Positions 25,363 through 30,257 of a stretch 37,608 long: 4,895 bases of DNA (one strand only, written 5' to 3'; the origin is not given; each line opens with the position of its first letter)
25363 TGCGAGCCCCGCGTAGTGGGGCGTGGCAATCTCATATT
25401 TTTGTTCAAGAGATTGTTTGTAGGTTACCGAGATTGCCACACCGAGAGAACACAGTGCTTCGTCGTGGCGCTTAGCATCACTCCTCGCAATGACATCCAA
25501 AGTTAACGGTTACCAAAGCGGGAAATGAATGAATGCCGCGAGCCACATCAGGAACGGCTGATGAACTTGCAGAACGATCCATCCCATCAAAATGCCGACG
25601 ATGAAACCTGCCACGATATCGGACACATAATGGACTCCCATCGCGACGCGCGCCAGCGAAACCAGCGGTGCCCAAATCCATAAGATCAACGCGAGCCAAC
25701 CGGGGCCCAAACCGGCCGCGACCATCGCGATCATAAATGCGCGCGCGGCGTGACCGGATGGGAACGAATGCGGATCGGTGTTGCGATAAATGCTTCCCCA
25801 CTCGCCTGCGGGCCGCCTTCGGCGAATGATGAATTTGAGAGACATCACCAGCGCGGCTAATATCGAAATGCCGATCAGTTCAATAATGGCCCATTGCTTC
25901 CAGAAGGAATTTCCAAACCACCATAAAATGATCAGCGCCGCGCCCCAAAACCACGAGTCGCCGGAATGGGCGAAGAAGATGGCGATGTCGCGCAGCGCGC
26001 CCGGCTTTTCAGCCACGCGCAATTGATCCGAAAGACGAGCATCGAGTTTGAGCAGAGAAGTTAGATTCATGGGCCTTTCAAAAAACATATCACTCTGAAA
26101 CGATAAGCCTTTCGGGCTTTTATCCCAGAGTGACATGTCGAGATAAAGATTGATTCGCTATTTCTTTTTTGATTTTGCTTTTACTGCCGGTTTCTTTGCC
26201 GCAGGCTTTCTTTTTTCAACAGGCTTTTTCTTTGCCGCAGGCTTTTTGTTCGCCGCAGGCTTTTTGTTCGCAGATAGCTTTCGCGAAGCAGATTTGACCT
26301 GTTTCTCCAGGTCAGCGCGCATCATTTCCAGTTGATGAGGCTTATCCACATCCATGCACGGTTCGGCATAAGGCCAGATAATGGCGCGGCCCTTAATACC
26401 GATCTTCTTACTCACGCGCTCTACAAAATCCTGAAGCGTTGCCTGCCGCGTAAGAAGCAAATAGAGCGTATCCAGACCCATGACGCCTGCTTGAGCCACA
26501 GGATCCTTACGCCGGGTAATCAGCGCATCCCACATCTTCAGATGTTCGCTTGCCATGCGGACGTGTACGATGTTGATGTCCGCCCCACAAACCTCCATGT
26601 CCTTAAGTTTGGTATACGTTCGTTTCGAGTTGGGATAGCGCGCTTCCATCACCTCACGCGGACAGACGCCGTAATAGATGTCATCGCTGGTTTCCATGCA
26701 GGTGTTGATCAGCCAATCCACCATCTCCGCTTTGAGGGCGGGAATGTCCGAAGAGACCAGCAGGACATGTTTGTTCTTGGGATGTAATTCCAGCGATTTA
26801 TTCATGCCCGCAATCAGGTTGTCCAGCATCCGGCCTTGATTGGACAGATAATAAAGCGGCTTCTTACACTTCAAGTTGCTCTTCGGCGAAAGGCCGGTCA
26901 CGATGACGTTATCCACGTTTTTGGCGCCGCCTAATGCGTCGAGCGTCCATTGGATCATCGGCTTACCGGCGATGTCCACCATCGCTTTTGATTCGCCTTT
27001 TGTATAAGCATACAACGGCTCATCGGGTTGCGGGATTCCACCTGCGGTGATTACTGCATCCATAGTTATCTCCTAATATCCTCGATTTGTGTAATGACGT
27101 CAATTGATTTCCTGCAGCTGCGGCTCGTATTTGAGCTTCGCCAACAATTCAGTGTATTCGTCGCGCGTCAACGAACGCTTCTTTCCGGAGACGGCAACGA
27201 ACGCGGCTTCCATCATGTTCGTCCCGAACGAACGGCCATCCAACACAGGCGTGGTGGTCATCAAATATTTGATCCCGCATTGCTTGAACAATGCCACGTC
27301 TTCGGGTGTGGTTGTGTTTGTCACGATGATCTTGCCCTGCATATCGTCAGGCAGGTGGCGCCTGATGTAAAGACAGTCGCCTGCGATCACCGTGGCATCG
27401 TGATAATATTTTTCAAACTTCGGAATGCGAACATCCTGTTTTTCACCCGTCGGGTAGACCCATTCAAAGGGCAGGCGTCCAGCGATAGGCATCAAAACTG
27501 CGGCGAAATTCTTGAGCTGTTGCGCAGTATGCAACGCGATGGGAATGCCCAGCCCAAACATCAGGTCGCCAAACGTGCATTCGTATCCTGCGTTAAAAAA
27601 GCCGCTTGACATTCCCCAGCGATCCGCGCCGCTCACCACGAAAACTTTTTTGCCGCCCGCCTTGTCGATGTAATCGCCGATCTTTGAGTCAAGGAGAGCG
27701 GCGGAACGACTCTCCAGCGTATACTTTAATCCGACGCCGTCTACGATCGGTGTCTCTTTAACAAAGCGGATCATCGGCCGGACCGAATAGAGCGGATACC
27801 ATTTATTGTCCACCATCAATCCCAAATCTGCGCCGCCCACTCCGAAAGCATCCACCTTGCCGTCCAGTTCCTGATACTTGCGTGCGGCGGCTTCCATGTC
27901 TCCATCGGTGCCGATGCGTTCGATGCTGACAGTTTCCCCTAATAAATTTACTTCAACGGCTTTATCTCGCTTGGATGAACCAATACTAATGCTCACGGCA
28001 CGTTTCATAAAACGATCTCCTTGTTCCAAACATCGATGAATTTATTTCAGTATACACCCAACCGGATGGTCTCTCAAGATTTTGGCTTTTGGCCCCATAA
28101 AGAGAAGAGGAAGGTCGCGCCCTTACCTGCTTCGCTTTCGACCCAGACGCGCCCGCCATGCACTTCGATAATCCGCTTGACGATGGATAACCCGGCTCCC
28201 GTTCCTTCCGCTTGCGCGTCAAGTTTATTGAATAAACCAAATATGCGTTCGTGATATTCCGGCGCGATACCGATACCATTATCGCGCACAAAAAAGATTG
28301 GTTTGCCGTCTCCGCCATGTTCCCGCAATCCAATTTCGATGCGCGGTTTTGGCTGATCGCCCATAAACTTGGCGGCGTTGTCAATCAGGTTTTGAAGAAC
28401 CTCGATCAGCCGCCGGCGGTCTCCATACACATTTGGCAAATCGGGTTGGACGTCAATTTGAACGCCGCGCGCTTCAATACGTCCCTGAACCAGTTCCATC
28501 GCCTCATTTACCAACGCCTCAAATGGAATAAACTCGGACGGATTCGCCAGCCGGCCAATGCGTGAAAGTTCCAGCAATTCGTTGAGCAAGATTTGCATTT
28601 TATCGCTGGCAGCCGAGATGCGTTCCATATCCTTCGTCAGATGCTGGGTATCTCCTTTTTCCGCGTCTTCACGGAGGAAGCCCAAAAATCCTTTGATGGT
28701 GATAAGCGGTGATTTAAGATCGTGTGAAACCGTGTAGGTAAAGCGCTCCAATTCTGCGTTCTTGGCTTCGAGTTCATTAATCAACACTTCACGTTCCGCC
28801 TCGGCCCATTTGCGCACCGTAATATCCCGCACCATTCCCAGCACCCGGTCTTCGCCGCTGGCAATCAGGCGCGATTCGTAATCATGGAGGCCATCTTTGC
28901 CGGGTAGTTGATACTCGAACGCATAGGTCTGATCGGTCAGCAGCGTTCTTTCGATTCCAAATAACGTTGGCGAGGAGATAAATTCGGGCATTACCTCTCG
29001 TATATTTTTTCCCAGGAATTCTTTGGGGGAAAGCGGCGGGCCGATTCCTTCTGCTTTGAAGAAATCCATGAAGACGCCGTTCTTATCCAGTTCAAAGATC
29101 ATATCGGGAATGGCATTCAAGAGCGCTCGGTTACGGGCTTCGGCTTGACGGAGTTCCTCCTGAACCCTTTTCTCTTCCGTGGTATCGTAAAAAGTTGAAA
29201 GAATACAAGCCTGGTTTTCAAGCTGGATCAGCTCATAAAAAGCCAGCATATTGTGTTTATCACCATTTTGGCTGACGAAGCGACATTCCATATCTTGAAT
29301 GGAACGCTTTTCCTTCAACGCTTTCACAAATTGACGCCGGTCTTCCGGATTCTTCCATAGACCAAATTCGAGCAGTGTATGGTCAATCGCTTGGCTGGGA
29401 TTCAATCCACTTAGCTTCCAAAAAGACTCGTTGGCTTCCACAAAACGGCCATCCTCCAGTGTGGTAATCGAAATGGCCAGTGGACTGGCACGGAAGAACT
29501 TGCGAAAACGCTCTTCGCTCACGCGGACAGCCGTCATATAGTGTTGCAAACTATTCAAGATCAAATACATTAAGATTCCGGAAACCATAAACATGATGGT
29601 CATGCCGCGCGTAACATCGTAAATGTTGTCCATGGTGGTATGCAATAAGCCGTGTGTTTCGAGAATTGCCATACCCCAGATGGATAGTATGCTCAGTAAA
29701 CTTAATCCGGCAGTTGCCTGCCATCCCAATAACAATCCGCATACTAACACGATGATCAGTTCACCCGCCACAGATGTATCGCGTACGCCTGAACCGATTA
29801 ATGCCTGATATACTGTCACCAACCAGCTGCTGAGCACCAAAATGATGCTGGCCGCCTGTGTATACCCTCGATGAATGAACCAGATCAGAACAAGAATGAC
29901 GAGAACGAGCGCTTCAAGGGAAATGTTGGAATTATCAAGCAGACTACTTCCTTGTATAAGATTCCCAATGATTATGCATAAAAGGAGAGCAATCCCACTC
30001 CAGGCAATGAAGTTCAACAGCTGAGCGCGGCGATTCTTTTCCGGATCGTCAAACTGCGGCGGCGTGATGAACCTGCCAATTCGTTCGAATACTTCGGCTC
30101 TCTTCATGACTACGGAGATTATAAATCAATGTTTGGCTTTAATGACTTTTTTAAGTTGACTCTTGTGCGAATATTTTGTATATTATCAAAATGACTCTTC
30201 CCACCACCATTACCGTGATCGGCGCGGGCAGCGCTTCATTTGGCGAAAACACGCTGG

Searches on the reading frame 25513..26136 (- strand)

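Call 24: search_protein_families(library=pfam, proteins=[window:25513-26136:-], max_evalue=0.001)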
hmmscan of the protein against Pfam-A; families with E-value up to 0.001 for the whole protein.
window:25513-26136:- (208 aa): 3 families
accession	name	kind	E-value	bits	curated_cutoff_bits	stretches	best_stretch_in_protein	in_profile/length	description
PF01569.27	PAP2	-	4.3e-19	69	27.2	1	88-193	6-126/130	PAP2 superfamily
PF14378.12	PAP2_3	-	3.4e-08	33.9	27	1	123-184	125-187/190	PAP2 superfamily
PF14360.12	PAP2_C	-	2.9e-05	25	27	1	127-186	8-70/74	PAP2 superfamily C-terminal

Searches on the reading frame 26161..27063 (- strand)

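Call 24: search_protein_families(library=pfam, proteins=[window:26161-27063:-], max_evalue=0.001)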
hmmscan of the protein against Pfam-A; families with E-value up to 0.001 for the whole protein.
window:26161-27063:- (301 aa): 2 families
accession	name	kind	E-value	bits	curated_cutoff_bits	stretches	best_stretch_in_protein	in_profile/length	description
PF12804.13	NTP_transf_3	-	4.5e-11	43.6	27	1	23-138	13-127/160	MobA-like NTP transferase domain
PF02348.25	CTP_transf_3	-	8.6e-05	22.9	22.6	1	25-124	15-116/217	Cytidylyltransferase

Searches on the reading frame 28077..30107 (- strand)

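Call 24: search_protein_families(library=pfam, proteins=[window:28077-30107:-], max_evalue=0.001)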
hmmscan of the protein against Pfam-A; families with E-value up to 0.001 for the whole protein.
window:28077-30107:- (677 aa): 6 families
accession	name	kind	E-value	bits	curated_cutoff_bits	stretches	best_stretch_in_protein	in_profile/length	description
PF02518.31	HATPase_c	-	2.1e-26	93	26.4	1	562-670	1-107/111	Histidine kinase-, DNA gyrase B-, and HSP90-like ATPase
PF00512.31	HisKA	-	1.2e-11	44.9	26.9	1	453-518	2-64/66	His Kinase A (phospho-acceptor) domain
PF08448.16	PAS_4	-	3.3e-09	37.4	23.1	1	217-313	12-109/110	PAS fold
PF13188.13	PAS_8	-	6.4e-09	35.8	21.8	1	199-253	1-55/65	PAS domain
PF00989.32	PAS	-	8e-09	36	22.6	1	199-284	1-86/113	PAS fold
PF13426.13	PAS_9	-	1.1e-08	35.8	27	1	213-311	5-103/103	PAS domain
